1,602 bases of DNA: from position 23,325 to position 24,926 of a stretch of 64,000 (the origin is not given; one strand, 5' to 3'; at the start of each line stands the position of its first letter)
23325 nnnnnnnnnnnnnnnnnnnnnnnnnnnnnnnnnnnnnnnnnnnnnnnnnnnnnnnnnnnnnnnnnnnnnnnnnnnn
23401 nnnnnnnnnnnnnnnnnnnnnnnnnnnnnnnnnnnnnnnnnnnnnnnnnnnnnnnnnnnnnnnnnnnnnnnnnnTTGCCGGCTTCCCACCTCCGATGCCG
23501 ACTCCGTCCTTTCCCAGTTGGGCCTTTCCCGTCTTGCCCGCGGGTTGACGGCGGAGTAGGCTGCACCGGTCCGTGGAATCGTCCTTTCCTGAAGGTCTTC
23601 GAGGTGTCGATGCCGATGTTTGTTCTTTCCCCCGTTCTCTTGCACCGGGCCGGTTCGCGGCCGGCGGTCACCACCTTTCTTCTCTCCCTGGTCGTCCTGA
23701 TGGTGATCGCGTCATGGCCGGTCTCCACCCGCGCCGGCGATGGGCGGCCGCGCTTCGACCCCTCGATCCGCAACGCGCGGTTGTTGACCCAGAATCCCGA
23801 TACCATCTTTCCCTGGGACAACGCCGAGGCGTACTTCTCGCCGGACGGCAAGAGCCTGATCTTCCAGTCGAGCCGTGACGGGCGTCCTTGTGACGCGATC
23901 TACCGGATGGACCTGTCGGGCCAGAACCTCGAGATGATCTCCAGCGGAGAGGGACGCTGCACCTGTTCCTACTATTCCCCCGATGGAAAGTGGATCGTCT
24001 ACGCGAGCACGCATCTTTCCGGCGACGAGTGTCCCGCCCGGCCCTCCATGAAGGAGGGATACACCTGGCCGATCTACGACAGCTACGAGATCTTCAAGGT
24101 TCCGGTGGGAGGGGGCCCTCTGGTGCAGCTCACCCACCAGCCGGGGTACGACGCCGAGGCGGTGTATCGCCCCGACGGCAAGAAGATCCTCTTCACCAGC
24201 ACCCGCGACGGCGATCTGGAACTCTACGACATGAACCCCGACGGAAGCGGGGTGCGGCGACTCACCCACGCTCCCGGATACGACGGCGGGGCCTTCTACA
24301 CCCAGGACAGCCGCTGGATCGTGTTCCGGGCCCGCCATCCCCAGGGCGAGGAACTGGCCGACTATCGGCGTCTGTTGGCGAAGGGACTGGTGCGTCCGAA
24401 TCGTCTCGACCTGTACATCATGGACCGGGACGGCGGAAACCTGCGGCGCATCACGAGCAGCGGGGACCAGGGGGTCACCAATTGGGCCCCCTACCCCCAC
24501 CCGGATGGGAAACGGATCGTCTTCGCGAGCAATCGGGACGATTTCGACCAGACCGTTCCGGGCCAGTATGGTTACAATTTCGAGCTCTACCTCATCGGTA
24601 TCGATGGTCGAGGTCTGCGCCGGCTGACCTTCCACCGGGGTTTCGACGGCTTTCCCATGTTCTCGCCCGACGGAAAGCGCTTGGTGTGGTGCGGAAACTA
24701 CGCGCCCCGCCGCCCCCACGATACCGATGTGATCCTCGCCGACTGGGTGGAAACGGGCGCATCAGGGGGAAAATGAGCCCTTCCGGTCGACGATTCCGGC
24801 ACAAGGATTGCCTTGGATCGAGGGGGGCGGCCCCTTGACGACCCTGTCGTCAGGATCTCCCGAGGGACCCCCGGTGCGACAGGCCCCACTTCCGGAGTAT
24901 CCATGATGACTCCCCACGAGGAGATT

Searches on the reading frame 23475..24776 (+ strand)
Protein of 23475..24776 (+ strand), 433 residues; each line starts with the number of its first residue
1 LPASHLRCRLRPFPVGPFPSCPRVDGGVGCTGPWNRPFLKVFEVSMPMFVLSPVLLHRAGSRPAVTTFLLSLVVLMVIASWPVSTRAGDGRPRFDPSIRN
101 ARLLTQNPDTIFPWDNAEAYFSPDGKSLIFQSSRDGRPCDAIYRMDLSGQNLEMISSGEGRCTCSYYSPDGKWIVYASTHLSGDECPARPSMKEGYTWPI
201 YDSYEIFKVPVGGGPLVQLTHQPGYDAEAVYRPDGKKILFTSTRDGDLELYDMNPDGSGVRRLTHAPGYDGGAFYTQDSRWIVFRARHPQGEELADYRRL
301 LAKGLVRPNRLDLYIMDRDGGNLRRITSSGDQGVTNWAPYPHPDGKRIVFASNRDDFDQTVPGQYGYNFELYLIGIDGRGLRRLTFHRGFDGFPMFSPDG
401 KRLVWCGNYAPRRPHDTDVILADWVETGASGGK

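Call 82: search_protein_families(library=pfam, proteins=[window:23475-24776:+], max_evalue=0.001)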
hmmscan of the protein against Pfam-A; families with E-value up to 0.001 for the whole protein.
window:23475-24776:+ (433 aa): 1 family
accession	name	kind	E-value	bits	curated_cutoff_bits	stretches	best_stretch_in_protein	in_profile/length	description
PF07676.18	PD40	-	5.7e-43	144.5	20.9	3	216-251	1-37/38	WD40-like Beta Propeller Repeat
